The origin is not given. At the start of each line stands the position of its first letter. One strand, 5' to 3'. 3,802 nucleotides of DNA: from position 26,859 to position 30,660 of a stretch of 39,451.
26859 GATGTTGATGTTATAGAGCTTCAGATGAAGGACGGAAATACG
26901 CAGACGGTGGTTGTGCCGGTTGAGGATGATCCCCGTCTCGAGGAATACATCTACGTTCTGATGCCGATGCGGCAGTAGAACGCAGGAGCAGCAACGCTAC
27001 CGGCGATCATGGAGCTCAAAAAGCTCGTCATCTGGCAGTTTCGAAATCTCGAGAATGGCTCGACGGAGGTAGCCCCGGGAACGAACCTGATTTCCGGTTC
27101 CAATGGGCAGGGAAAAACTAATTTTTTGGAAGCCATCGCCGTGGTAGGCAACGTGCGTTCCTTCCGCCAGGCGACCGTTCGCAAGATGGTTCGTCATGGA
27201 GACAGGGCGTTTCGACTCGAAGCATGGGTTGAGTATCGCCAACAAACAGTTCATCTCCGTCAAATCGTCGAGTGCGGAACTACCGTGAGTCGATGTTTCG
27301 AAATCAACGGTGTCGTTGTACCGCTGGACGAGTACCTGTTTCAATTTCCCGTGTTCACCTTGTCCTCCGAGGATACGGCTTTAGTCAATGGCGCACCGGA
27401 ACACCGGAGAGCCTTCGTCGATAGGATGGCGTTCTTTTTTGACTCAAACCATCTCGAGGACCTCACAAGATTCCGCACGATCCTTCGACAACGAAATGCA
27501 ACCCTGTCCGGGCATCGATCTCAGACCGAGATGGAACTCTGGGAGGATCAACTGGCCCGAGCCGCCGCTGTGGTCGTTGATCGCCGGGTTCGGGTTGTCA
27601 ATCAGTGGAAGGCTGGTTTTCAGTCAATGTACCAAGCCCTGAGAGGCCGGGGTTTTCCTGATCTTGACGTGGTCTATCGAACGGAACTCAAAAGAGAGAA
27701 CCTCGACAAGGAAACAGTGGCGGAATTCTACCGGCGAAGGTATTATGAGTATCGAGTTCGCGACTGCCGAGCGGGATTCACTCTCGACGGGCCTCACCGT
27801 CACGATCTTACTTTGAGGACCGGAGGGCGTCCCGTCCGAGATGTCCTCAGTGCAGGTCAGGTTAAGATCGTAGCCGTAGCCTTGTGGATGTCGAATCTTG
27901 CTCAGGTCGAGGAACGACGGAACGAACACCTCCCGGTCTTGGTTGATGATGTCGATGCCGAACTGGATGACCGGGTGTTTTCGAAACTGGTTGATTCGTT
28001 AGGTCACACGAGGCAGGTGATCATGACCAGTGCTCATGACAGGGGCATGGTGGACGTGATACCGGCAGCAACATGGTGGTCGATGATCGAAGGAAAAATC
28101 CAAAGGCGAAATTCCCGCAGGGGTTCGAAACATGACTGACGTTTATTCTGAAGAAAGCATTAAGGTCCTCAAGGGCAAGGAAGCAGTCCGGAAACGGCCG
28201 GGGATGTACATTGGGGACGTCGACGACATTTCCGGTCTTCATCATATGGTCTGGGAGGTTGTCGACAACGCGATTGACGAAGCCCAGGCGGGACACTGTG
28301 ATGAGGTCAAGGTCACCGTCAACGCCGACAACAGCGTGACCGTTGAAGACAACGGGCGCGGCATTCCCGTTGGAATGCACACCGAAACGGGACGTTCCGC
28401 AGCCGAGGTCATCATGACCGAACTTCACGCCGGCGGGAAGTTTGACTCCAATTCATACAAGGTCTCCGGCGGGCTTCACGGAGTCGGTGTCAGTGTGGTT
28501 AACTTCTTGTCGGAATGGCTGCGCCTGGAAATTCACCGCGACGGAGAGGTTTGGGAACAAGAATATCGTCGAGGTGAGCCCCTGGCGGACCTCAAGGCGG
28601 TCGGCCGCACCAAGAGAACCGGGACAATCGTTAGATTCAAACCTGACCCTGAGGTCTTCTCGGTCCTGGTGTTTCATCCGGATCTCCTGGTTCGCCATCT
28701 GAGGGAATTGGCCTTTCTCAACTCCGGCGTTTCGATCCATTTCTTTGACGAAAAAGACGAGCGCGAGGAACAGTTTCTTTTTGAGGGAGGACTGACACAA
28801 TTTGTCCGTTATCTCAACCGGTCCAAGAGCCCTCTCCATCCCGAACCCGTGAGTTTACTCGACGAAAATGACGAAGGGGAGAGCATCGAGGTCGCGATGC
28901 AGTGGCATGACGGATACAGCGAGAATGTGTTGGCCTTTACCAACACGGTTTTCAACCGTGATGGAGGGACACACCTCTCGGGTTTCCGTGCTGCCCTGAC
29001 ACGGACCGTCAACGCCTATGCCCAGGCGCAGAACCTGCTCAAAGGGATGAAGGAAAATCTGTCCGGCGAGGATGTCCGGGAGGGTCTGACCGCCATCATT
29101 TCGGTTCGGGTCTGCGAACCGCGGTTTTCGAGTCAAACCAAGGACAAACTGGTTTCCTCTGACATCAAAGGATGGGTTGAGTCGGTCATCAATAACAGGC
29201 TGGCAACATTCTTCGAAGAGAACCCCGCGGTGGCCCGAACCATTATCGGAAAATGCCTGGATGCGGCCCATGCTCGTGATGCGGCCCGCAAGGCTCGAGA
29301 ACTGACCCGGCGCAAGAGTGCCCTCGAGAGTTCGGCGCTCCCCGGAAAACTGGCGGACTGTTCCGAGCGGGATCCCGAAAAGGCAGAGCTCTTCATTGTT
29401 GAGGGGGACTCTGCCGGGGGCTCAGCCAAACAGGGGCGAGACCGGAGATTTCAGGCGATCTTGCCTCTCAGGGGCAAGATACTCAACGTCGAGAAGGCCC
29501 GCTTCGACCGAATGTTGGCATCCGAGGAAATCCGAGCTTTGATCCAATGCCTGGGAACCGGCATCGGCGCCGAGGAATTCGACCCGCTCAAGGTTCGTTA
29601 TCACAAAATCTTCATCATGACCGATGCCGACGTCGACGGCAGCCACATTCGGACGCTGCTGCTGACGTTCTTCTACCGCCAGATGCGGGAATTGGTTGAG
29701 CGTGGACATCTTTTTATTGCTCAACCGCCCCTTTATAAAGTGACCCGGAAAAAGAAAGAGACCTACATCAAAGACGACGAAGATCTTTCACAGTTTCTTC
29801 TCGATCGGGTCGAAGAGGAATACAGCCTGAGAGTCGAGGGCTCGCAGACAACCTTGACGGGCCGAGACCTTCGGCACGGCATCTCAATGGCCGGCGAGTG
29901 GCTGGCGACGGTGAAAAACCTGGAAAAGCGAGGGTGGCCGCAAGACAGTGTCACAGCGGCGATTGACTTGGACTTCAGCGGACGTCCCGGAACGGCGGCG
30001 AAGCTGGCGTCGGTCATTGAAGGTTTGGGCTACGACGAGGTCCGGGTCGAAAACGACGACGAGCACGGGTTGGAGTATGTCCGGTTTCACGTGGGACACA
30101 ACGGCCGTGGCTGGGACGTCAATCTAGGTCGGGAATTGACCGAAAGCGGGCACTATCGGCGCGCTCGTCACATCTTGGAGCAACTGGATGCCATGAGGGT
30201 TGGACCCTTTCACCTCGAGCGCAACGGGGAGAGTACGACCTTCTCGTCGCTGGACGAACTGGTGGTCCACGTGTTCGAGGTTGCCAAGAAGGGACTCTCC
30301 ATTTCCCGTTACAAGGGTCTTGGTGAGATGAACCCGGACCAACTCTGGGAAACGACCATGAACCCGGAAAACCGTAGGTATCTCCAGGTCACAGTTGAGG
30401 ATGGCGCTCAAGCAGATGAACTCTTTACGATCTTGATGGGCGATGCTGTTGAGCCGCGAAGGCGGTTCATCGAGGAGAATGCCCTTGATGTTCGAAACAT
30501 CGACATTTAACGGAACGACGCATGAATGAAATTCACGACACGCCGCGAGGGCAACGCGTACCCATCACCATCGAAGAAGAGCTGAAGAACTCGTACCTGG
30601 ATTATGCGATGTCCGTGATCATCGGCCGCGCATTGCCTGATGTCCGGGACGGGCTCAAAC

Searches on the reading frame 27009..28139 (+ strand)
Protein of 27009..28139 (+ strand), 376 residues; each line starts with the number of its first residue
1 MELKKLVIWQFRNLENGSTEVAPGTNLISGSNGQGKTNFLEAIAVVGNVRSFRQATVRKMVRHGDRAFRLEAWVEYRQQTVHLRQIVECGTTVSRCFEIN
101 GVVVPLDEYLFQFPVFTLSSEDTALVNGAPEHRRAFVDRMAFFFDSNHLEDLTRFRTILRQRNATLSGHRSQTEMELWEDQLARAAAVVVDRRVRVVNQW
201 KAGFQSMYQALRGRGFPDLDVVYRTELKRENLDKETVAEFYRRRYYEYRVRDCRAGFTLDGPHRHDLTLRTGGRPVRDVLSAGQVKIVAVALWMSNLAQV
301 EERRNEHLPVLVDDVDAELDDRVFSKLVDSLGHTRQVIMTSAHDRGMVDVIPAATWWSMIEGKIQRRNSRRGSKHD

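Call 36: search_protein_families(library=pfam, proteins=[window:27009-28139:+], max_evalue=0.001)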
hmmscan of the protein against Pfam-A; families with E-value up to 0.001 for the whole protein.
window:27009-28139:+ (376 aa): 3 families
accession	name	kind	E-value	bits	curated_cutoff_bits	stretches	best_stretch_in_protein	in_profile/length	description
PF02463.25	SMC_N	-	5e-22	78.9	40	1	3-345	2-200/220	RecF/RecN/SMC N terminal domain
PF13476.12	AAA_23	-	2e-05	25.8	27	1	5-45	1-41/201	AAA domain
PF13175.12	AAA_15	-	3.4e-05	24.1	32.1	1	1-50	1-50/374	AAA ATPase domain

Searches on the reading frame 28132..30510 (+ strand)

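Call 36: search_protein_families(library=pfam, proteins=[window:28132-30510:+], max_evalue=0.001)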
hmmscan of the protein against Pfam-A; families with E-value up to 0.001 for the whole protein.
window:28132-30510:+ (792 aa): 5 families
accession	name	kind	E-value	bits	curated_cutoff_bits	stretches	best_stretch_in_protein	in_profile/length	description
PF00204.31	DNA_gyraseB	-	6.9e-57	192.1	27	1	220-390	1-172/173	DNA gyrase B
PF00986.26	DNA_gyraseB_C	-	1.5e-30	105.6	29.8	1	719-781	1-63/63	DNA gyrase B subunit, carboxyl terminus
PF01751.28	Toprim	-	1.8e-20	73.3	23.1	1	419-531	1-95/96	Toprim domain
PF02518.31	HATPase_c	-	1.1e-19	71.3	26.4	1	32-172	2-108/111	Histidine kinase-, DNA gyrase B-, and HSP90-like ATPase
PF21249.2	GyrB_hook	-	1.9e-05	24.6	23.7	1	533-555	1-23/29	GyrB, hook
